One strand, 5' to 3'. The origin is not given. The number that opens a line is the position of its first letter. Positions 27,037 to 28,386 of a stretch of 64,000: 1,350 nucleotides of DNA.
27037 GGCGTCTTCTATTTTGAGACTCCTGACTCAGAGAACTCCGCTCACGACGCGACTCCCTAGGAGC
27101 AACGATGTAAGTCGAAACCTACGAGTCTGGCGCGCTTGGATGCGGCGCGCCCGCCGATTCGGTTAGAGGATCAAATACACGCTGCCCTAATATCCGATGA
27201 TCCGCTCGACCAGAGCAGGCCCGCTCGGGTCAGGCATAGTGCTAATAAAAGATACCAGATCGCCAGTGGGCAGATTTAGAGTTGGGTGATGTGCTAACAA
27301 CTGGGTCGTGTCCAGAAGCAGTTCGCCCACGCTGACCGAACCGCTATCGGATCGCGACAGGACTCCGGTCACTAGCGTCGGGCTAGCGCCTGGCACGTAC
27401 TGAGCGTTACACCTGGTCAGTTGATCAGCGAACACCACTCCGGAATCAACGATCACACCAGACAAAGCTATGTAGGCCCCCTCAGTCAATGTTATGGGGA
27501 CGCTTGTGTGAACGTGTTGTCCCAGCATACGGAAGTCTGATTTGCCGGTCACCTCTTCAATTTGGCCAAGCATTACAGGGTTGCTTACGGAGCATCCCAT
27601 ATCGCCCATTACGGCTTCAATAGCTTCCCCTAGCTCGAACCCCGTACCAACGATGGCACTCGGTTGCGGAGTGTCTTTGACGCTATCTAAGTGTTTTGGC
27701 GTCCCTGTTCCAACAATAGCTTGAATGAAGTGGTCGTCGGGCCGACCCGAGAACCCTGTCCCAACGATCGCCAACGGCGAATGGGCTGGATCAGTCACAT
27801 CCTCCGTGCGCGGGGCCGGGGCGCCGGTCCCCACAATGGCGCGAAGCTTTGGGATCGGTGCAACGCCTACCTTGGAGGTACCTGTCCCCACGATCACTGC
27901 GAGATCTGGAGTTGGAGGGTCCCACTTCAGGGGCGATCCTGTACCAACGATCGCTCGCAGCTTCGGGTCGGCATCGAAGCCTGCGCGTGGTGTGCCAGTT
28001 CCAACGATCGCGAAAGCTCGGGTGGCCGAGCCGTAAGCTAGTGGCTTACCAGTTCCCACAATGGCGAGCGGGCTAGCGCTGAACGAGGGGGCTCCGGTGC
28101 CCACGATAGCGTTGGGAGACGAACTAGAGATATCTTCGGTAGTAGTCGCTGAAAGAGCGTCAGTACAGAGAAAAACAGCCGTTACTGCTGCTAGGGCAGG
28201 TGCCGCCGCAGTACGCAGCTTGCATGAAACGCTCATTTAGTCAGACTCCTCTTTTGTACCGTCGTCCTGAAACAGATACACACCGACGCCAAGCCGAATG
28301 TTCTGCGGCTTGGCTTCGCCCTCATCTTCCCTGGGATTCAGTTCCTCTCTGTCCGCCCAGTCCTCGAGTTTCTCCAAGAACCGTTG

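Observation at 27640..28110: Nine protein-level-conserved (A/V)IVGTG hexapeptides in a secreted protein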

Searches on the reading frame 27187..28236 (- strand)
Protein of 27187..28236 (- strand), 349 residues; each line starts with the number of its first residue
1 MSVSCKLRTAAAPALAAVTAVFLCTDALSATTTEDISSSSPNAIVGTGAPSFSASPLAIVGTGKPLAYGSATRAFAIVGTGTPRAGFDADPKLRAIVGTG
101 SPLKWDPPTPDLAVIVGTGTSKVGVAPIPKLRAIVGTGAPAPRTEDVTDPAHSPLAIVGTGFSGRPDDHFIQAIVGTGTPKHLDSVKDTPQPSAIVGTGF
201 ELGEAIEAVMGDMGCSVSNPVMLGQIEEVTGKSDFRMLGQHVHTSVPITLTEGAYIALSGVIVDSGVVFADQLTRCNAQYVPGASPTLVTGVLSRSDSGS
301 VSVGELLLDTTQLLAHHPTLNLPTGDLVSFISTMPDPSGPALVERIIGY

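Call 3: search_protein_families(library=pfam, proteins=[window:27187-28236:-], max_evalue=1)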
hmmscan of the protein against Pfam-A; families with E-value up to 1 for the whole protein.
window:27187-28236:- (349 aa): 0 families

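Call 4: search_protein_families(library=ncbifam, proteins=[window:27187-28236:-], max_evalue=1)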
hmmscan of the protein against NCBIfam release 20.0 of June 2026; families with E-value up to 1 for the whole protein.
window:27187-28236:- (349 aa): 0 families

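Call 8: find_homologous_proteins(query=window:27187-28236:-, max_evalue=0.001)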
Query window:27187-28236:- (349 aa): 1 proteins with E <= 0.001 among 8000 candidates.
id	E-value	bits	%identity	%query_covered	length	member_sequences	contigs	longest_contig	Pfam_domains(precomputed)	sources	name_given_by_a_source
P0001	1.9e-220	749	100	100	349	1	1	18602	-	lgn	-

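Call 10: find_encoding_contigs(protein=P0001, flank=10000)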
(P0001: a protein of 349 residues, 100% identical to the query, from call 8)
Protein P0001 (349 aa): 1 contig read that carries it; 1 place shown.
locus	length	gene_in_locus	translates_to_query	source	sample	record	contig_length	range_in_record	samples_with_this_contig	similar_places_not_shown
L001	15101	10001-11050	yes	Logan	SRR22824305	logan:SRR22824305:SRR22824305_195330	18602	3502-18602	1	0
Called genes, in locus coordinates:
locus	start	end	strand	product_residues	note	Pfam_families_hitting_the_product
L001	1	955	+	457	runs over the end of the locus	PF02646:RmuC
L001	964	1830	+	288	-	PF00494:SQS_PSY (weak)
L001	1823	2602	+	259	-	PF00106:adh_short, PF08659:KR, PF13561:adh_short_C2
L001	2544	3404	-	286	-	PF01479:S4, PF00849:PseudoU_synth_2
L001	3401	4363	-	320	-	PF04079:SMC_ScpB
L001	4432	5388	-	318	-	PF02616:SMC_ScpA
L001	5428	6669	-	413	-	PF00579:tRNA-synt_1b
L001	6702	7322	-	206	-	PF01300:Sua5_yciO_yrdC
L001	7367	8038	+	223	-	PF04279:IspA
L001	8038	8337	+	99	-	PF03795:YCII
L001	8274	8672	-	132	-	-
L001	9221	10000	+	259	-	PF20112:DUF6502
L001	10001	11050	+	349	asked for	-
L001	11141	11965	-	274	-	PF20112:DUF6502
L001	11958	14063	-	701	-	PF22745:Nlig-Ia, PF01653:DNA_ligase_aden, PF03120:OB_DNA_ligase, PF03119:DNA_ligase_ZBD, PF12826:HHH_2, PF14520:HHH_5 (weak), PF00533:BRCT, PF12738:PTCB-BRCT (weak)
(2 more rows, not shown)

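Call 16: search_protein_representatives(protein=window:27187-28236:-)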
Query: 349 residues. Proteins with E-value up to 0.001 (for the whole library): 49; up to 1e-10: 1; up to 1e-30: 1. The best 49 are listed.
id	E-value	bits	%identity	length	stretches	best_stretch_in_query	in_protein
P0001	6.1e-221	749.1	100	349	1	1-349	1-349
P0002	2.9e-08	50.0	37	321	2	212-341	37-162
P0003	2.1e-07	47.1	35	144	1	223-349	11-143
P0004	2.5e-07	46.9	35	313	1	205-343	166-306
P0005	4.8e-07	46.0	36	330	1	218-348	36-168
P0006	6.1e-07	45.6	34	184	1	214-346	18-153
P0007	6.4e-07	45.5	33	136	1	223-342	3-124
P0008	1.1e-06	44.8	30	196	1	198-346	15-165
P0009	1.4e-06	44.4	32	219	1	217-348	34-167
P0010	2.5e-06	43.6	35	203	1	213-344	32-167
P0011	2.6e-06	43.5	35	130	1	231-344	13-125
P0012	2.9e-06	43.4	31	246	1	218-345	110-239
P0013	3.1e-06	43.3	33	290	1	217-342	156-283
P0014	3.2e-06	43.3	35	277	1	198-324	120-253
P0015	4.9e-06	42.6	33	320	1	186-343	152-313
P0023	9.9e-06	41.6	35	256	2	194-348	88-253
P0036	9.4e-05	38.4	36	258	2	174-344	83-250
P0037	1.0e-04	38.3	38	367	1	200-345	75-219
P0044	3.7e-04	36.5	35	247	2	15-102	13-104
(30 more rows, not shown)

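Call 19: search_protein_families(library=pfam, proteins=[P0002, P0004, P0005, P0009, P0013, P0015, P0023, P0036, P0037, P0044], max_evalue=1)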
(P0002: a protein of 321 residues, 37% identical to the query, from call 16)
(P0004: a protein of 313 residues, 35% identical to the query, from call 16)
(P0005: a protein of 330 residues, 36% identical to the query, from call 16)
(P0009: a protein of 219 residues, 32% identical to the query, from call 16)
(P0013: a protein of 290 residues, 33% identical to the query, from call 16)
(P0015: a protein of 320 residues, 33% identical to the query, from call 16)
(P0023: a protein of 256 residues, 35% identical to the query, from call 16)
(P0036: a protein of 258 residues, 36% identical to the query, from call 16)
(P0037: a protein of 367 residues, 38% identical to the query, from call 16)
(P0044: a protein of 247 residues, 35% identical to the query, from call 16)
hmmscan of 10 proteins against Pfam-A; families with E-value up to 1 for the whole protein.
P0002 (321 aa): 2 families
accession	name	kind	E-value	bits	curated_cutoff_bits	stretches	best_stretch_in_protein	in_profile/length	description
PF18914.6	DUF5666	-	3.4e-09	37.3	27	2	33-93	2-59/60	Domain of unknown function (DUF5666)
PF22471.2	Mcm2-like_OB_arc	-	0.36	11.3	27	0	182-210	17-45/73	Mcm2-like, OB fold, archaea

P0004 (313 aa): 3 families
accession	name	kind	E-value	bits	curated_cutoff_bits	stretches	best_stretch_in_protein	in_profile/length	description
PF18914.6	DUF5666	-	0.0013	19.4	27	1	185-235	2-57/60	Domain of unknown function (DUF5666)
PF05354.17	Phage_attach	-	0.079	14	26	0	102-125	53-77/99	Phage Head-Tail Attachment protein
PF04351.19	PilP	-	0.29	11.5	25.6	0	71-105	90-124/146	Pilus assembly protein, PilP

P0005 (330 aa): 0 families

P0009 (219 aa): 1 family
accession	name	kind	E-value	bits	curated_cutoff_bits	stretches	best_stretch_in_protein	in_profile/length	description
PF18914.6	DUF5666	-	7.8e-07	29.7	27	1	65-91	35-59/60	Domain of unknown function (DUF5666)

P0013 (290 aa): 2 families
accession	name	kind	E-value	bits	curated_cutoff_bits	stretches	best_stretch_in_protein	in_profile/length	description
PF18914.6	DUF5666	-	3.3e-05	24.5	27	1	163-214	2-58/60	Domain of unknown function (DUF5666)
PF04630.18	Phage_TTP_1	-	0.47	10.2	22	1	25-81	2-55/199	Phage tail tube protein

P0015 (320 aa): 2 families
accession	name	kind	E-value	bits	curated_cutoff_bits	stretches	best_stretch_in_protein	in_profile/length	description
PF22178.3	Gp5_trimer_C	-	2.6e-05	24.8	30.9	0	135-186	55-106/112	Bacteriophage T4 gp5 C-terminal trimerisation domain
PF01052.25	FliMN_C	-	0.064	13.6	23.8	0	124-139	17-32/73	Type III flagellar switch regulator (C-ring) FliN C-term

P0023 (256 aa): 0 families

P0036 (258 aa): 3 families
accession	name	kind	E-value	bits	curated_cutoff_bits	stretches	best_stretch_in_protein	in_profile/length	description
PF18914.6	DUF5666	-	1.9e-07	31.7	27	1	135-179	10-59/60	Domain of unknown function (DUF5666)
PF06130.18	PTAC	-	0.035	14.3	25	1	112-185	88-159/176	Phosphate propanoyltransferase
PF15974.10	Cadherin_tail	-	0.23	12.5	22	1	131-195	35-100/134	Cadherin C-terminal cytoplasmic tail, catenin-binding region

P0037 (367 aa): 4 families
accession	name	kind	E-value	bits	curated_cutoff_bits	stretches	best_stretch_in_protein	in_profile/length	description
PF18914.6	DUF5666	-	7.6e-07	29.8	27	1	78-135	2-49/60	Domain of unknown function (DUF5666)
PF14529.12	Exo_endo_phos_2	-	0.00035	20.9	27.4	0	331-342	33-44/117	Endonuclease-reverse transcriptase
PF22245.3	G7C_C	-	0.073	13.2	26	1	91-152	37-96/180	Tailspike protein, C-terminal domain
PF11604.15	CusF_Ec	-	0.15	12.3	27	0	78-142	6-68/72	Copper binding periplasmic protein CusF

P0044 (247 aa): 1 family
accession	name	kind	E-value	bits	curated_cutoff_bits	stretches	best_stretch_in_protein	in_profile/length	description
PF23624.1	ORF68_C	-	0.048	14.4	27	1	132-199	12-83/121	ORF68-like, C-terminal domain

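Call 20: find_encoding_contigs(protein=P0002, flank=6000, max_places=3)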
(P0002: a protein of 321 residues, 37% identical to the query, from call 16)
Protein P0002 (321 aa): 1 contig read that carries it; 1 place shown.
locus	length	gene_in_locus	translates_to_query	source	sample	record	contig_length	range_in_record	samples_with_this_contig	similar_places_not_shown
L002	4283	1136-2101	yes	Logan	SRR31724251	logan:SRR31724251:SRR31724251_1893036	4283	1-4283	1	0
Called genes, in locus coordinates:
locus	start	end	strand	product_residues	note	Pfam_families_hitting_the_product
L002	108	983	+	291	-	PF20112:DUF6502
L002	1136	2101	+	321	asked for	PF18914:DUF5666 (faint)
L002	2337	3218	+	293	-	PF20112:DUF6502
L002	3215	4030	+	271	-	PF20112:DUF6502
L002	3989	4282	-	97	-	?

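Call 21: find_encoding_contigs(protein=P0044, flank=6000, max_places=3)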
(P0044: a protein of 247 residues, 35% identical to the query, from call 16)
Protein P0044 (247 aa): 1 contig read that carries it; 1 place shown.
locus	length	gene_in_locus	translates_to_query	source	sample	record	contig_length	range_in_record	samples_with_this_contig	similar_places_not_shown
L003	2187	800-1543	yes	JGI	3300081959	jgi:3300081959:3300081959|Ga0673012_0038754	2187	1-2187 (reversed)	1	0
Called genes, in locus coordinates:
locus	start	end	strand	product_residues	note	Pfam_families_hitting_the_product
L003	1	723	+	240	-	?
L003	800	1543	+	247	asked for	-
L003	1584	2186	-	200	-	?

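Call 22: find_encoding_contigs(protein=P0005, flank=8000, max_places=3)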
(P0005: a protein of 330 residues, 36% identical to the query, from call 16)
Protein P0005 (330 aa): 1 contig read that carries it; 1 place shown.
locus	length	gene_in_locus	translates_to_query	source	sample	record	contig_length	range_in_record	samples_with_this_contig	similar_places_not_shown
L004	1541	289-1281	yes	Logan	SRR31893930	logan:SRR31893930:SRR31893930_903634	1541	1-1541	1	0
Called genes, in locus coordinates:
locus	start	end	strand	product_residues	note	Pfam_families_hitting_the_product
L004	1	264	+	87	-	?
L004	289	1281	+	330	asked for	-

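Call 23: find_encoding_contigs(protein=P0015, flank=8000, max_places=3)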
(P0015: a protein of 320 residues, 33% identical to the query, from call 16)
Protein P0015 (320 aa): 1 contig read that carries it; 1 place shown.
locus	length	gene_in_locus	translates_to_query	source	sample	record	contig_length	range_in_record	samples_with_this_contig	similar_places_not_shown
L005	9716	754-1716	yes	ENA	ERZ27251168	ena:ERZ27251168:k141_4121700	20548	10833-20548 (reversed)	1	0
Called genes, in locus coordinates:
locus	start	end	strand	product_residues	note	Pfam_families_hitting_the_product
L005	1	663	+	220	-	?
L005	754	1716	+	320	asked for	PF22178:Gp5_trimer_C (faint)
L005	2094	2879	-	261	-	PF13145:Rotamase_2, PF13616:Rotamase_3, PF00639:Rotamase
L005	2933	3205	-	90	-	PF01722:BolA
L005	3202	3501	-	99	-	PF03795:YCII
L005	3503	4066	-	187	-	PF04279:IspA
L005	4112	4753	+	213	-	PF01300:Sua5_yciO_yrdC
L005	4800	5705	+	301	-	PF02616:SMC_ScpA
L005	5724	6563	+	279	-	PF04079:SMC_ScpB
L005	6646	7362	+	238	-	PF00849:PseudoU_synth_2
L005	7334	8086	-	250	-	PF00106:adh_short, PF08659:KR, PF13561:adh_short_C2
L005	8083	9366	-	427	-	PF02646:RmuC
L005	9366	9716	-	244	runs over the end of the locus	PF00702:Hydrolase, PF12710:HAD, PF13419:HAD_2, PF13242:Hydrolase_like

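Call 24: find_encoding_contigs(protein=P0037, flank=8000, max_places=3)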
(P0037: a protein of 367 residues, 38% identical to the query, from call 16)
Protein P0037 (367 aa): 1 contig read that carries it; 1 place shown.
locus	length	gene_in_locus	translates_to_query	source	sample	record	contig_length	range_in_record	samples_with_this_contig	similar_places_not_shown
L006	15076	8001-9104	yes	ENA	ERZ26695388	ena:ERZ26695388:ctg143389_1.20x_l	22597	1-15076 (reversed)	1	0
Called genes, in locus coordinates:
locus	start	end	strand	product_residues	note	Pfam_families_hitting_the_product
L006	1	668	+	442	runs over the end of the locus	PF08450:SGL (weak)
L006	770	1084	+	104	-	-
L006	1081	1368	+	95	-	-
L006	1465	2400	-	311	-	PF02705:K_trans, PF22776:K_trans_C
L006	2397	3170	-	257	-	PF02705:K_trans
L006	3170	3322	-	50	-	PF02705:K_trans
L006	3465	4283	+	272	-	PF13505:OMP_b-brl (faint)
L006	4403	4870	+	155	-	-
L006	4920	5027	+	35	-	-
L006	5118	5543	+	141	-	PF08592:Anthrone_oxy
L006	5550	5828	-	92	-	PF13997:YqjK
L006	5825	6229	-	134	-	PF07332:Phage_holin_3_6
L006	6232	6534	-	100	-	PF05957:DUF883, PF19029:DUF883_C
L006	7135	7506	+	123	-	PF20112:DUF6502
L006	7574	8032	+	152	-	PF20112:DUF6502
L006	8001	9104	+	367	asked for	PF18914:DUF5666 (weak)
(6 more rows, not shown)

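Call 30: search_solved_structures(query=A1, max_evalue=10, show_alignments=2)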
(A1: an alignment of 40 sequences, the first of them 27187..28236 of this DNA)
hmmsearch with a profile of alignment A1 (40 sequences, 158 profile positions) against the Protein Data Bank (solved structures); distinct sequences matched with E-value up to 10: 11.
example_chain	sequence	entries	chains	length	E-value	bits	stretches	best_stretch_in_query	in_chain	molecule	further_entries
5oun_A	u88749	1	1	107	0.029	17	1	8-54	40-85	RuvB-like protein 2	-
8eu9_U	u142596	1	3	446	0.11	15.1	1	9-66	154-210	RuvB-like protein 2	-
8ets_U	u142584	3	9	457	0.12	15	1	9-66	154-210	RuvB-like protein 2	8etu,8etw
8euf_U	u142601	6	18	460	0.12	15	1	9-66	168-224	RuvB-like protein 2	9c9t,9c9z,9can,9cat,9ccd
6gej_U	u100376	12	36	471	0.12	15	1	9-66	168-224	RuvB-like protein 2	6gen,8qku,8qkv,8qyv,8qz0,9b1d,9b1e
6fhs_D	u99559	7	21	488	0.22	14.1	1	6-53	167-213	RuvB-like helicase | RuvB-like protein 2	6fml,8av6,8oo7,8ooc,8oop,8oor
5fm6_B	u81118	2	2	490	0.22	14.1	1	6-53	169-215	RVB2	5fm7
4wvy_B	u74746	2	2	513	0.24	14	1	6-53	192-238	RuvB-like 2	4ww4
2wek_A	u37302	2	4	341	0.74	12.4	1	27-77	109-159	ZINC-BINDING ALCOHOL DEHYDROGENASE DOMAIN-CONTAINING PROTEIN 2 | Prostaglandin reductase 3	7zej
2c0c_A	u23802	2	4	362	0.81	12.3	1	27-77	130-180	ZINC BINDING ALCOHOL DEHYDROGENASE, DOMAIN CONTAINING 2 | ZINC-BINDING ALCOHOL DEHYDROGENASE DOMAIN-CONTAINING PROTEIN 2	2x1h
2x7h_A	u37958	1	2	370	0.87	12.2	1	27-77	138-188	ZINC-BINDING ALCOHOL DEHYDROGENASE DOMAIN-CONTAINING PROTEIN 2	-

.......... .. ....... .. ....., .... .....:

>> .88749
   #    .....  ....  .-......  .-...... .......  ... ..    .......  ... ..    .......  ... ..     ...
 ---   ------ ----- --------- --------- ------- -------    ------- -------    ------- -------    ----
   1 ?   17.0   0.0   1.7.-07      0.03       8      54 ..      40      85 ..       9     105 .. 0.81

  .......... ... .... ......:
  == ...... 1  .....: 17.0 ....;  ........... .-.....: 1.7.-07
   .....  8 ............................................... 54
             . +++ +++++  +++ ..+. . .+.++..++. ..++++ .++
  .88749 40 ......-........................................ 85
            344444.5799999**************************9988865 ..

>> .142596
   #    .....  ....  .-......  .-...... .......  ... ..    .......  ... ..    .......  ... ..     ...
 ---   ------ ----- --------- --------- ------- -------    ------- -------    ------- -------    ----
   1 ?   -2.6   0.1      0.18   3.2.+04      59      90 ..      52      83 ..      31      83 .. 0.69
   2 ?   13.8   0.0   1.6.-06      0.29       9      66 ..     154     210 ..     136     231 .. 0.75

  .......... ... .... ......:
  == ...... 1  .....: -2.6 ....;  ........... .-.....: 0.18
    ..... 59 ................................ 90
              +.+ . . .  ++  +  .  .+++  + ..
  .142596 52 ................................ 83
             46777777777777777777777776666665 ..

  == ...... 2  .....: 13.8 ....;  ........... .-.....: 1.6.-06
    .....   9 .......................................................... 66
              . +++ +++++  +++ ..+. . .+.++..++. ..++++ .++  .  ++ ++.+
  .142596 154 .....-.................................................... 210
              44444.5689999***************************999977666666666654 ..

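Call 40: predict_structure(alignment_id=A1)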
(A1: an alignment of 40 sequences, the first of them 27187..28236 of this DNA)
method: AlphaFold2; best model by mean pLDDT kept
length: 349 residues; sequences in the alignment: 40
mean_pLDDT: 66.5   pTM: 0.52
mean pLDDT of the five models: 66.5, 65.6, 64.5, 59.7, 59.3
residues with pLDDT >= 90: 135; 70-90: 12; 50-70: 69; < 50: 133
segments of 3 or more residues with pLDDT < 50: 1-39, 69-71, 82-89, 99-104, 117-127, 137-140, 142-148, 158-199
pLDDT, mean of each block of 10 residues (from residue 1): 33 31 36 39 58 59 50 55 45 54 50 48 48 51 47 49 41 37 40 40 85 92 97 96 94 97 95 97 97 96 98 95 95 95 89
secondary structure, 60 per line:
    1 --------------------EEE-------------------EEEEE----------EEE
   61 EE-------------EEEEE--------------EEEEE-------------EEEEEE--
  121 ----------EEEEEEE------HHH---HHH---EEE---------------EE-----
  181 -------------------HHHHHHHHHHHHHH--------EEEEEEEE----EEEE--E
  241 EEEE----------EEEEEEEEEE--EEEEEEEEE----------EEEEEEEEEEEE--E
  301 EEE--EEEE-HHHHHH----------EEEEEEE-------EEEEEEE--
elements in order: E21-23 E43-47 E58-62 E76-80 E95-99 E113-118 E131-137 E156-158 H200-213 E222-229 E234-237 E240-244 E255-264 E267-275 E286-297 E300-303 E306-309 H311-316 E327-333 E341-347

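Call 52: search_protein_families(library=padloc, proteins=[window:27187-28236:-], max_evalue=0.1)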
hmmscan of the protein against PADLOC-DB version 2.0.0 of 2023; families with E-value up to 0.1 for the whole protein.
window:27187-28236:- (349 aa): 0 families

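Call 95: search_protein_families(library=pfam, alignment_id=A1, max_evalue=0.01)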
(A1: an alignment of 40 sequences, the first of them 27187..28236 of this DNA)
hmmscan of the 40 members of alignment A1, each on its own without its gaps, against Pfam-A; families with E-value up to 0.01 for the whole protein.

A. member 1, window:27187-28236:- (349 aa): 0 families

B. families by the number of members that match (of 40 scanned): 5 families
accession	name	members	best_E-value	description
PF18914.6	DUF5666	31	2.8e-13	Domain of unknown function (DUF5666)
PF14481.13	Fimbrial_PilY2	1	0.00021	Type 4 fimbrial biogenesis protein PilY2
PF16743.10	PliI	1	0.0031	Periplasmic lysozyme inhibitor of I-type lysozyme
PF11604.15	CusF_Ec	1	0.0051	Copper binding periplasmic protein CusF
PF19135.5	DUF5818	1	0.0056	Protein of unknown function (DUF5818)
